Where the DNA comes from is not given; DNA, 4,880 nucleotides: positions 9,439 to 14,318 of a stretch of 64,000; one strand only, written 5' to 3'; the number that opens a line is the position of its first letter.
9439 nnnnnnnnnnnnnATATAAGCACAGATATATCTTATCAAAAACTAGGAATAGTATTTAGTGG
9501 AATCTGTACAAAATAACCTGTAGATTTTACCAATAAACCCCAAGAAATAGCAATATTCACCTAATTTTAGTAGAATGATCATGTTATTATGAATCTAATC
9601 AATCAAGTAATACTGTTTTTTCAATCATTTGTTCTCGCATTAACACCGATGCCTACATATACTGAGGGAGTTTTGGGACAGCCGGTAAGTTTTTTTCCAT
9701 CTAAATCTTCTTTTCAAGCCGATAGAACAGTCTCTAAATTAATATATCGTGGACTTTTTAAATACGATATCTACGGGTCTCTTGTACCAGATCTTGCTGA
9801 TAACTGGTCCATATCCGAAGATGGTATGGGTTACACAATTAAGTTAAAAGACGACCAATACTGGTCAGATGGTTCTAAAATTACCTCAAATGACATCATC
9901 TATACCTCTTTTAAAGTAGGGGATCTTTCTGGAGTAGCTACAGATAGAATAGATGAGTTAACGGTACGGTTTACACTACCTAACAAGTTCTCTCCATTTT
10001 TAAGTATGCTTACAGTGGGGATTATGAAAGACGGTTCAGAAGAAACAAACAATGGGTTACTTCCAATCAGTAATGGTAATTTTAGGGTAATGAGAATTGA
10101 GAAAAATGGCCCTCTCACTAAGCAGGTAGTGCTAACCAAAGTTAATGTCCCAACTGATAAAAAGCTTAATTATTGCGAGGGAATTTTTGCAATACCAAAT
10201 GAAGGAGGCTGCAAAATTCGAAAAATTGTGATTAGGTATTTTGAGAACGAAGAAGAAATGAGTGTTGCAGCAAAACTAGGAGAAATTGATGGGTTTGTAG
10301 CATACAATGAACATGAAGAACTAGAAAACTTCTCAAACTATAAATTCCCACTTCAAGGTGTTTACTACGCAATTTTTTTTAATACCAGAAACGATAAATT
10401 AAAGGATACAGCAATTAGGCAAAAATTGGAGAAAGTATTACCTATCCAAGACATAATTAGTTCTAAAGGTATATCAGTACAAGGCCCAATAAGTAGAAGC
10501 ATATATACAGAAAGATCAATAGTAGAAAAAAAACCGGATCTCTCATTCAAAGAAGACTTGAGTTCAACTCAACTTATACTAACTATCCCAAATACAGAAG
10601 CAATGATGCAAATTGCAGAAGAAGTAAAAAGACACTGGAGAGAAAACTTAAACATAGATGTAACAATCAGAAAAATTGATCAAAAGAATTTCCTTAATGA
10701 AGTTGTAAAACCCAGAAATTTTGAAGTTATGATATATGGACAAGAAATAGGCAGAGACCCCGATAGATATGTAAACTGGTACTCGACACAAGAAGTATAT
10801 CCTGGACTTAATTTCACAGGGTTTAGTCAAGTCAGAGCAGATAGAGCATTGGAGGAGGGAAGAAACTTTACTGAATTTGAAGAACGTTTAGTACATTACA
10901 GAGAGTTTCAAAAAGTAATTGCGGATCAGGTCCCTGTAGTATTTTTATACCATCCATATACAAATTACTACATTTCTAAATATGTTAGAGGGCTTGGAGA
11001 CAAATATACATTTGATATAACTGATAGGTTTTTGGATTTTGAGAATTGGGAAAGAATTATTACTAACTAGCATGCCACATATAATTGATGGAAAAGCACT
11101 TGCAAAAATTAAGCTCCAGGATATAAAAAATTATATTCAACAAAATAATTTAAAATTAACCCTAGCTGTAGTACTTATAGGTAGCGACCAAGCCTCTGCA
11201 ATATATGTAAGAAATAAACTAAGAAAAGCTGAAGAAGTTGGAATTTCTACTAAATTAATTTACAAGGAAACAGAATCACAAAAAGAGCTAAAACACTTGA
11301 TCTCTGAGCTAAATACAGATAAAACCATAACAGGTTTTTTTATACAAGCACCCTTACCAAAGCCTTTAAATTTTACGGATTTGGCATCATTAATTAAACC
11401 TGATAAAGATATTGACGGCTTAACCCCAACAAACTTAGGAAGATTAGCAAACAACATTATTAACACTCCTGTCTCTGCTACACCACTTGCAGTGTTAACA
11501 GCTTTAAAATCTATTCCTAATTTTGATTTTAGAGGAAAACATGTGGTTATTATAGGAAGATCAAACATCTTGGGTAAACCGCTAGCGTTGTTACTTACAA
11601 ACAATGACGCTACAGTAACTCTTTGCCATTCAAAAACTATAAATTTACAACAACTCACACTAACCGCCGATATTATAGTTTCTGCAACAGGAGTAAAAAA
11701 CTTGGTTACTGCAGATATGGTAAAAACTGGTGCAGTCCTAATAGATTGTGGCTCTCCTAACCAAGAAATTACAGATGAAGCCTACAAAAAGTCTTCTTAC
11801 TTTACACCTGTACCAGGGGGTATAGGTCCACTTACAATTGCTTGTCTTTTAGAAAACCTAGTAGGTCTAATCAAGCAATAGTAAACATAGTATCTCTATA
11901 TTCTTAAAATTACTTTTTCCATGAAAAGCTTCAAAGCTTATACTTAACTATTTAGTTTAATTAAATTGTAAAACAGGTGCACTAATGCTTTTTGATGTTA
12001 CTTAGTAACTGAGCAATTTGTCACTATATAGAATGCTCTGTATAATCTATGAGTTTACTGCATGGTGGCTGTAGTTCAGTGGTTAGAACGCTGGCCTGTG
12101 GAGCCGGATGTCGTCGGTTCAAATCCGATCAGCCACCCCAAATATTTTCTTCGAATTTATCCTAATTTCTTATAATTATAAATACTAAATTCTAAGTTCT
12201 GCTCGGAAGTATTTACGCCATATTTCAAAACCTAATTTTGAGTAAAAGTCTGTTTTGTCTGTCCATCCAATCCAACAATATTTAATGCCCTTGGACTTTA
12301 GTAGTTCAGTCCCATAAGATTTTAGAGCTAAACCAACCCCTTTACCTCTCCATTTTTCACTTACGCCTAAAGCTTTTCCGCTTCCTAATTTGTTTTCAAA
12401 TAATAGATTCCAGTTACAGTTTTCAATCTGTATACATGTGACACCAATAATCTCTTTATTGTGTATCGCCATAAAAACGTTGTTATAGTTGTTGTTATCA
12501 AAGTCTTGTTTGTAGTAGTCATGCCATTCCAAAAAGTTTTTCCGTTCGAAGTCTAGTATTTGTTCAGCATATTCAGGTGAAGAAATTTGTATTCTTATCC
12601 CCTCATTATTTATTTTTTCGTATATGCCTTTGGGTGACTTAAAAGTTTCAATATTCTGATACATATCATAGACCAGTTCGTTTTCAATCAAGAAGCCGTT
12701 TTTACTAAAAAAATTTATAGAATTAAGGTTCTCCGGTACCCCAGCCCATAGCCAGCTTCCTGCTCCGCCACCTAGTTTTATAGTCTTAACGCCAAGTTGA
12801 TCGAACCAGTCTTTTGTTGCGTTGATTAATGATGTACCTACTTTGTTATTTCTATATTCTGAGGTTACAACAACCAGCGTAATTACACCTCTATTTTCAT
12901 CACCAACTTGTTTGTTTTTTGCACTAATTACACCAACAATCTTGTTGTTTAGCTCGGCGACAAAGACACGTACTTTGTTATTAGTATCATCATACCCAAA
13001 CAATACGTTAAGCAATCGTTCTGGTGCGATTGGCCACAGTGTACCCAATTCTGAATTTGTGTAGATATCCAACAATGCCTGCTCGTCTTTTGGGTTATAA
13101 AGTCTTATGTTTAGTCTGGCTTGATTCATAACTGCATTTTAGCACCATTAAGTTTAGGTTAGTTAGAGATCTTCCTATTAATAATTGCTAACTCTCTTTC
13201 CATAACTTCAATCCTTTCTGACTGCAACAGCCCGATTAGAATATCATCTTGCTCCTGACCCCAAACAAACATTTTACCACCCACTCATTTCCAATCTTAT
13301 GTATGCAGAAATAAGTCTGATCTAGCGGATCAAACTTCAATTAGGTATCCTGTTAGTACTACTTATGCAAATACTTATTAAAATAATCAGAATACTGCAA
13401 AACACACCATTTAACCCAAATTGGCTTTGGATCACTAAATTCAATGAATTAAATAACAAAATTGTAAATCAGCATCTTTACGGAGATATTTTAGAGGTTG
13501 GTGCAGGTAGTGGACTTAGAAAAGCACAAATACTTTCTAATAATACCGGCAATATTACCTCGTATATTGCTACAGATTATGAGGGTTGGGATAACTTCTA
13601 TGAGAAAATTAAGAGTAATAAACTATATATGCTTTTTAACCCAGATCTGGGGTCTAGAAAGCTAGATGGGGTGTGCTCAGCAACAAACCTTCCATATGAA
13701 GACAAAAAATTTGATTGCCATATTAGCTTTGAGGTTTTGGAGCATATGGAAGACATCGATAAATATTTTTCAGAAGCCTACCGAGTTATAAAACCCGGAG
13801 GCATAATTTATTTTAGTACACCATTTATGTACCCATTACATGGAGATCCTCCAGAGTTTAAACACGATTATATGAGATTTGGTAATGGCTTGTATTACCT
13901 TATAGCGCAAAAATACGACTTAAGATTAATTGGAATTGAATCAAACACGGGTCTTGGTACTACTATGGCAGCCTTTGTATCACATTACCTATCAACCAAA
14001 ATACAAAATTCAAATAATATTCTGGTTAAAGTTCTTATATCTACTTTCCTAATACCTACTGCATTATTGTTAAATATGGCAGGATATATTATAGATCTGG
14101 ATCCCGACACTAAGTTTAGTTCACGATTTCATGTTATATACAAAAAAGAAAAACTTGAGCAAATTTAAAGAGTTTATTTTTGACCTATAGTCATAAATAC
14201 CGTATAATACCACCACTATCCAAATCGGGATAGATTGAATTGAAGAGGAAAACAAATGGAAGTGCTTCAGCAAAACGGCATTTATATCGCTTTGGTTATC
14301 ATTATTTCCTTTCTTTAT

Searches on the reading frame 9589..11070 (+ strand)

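Call 71: search_protein_families(library=pfam, proteins=[window:9589-11070:+], max_evalue=0.00001)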
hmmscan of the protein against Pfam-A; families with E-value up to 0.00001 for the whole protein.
window:9589-11070:+ (493 aa): 1 family
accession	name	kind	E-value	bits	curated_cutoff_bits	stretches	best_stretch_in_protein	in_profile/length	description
PF00496.27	SBP_bac_5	-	6.5e-31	108.2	32.4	1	65-287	2-229/368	Bacterial extracellular solute-binding proteins, family 5 Middle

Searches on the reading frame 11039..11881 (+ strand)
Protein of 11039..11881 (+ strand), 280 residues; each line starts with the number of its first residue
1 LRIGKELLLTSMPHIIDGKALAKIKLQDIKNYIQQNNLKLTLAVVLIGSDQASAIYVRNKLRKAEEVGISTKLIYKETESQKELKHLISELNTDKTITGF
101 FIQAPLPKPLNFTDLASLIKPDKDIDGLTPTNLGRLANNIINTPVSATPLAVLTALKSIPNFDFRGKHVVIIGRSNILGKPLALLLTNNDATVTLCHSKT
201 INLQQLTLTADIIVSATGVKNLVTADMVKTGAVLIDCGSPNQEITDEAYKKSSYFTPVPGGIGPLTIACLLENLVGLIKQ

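Call 71: search_protein_families(library=pfam, proteins=[window:11039-11881:+], max_evalue=0.00001)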
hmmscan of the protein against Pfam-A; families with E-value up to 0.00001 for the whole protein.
window:11039-11881:+ (280 aa): 2 families
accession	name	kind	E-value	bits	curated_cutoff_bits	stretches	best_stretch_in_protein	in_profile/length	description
PF02882.25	THF_DHG_CYH_C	-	3e-47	160.4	27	1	130-279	2-157/160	Tetrahydrofolate dehydrogenase/cyclohydrolase, NAD(P)-binding domain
PF00763.28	THF_DHG_CYH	-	3.1e-27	95.6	32.8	1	16-126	1-115/115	Tetrahydrofolate dehydrogenase/cyclohydrolase, catalytic domain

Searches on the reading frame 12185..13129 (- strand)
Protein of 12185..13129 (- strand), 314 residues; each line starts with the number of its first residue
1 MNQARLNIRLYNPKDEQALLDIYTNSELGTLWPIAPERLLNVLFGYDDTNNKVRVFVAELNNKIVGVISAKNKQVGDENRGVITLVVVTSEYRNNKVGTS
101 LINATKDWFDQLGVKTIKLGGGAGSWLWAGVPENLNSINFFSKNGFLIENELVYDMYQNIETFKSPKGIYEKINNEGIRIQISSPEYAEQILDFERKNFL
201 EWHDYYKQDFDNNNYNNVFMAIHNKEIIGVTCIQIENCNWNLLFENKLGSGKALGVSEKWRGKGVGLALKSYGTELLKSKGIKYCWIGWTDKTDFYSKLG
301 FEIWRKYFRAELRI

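Call 71: search_protein_families(library=pfam, proteins=[window:12185-13129:-], max_evalue=0.00001)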
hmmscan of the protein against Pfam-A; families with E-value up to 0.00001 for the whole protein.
window:12185-13129:- (314 aa): 3 families
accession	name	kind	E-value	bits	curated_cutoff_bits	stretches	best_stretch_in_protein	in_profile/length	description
PF00583.31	Acetyltransf_1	-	5.4e-24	85.2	20.7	2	31-146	15-116/116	Acetyltransferase (GNAT) family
PF13508.13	Acetyltransf_7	-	1.9e-19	70.3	27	2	53-146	3-82/84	Acetyltransferase (GNAT) domain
PF13673.13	Acetyltransf_10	-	3.6e-12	46.8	23.6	1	50-116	28-87/128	Acetyltransferase (GNAT) domain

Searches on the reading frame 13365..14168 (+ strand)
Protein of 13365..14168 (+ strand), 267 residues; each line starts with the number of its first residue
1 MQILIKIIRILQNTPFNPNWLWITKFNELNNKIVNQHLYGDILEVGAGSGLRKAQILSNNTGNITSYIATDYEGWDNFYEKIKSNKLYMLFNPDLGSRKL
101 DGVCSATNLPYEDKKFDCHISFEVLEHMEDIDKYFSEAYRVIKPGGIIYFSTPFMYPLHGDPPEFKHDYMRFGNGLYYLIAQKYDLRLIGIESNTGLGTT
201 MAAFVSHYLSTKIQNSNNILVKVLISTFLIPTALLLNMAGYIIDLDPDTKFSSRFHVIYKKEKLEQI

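Call 3: search_protein_families(library=pfam, proteins=[window:13365-14168:+], max_evalue=0.01)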
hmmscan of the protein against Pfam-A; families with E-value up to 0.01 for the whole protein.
window:13365-14168:+ (267 aa): 7 families
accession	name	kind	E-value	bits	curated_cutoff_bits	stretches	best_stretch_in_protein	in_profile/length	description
PF08241.18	Methyltransf_11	-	7.3e-14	52.6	21.2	1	102-150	47-95/95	Methyltransferase domain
PF13489.12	Methyltransf_23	-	1.1e-09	38.6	27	1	40-154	24-120/164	Methyltransferase domain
PF13649.12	Methyltransf_25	-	6.3e-09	36.8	27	1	103-146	52-97/97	Methyltransferase domain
PF13847.12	Methyltransf_31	-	4.2e-08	33.4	27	1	104-153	61-112/145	Methyltransferase domain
PF08242.18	Methyltransf_12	-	1.5e-07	32.5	30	1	43-148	1-98/98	Methyltransferase domain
PF01209.24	Ubie_methyltran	-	4.3e-06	26.7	20.1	1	104-149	105-150/233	ubiE/COQ5 methyltransferase family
PF05148.21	Methyltransf_8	-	0.0097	16.2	27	0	103-150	110-156/219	Hypothetical methyltransferase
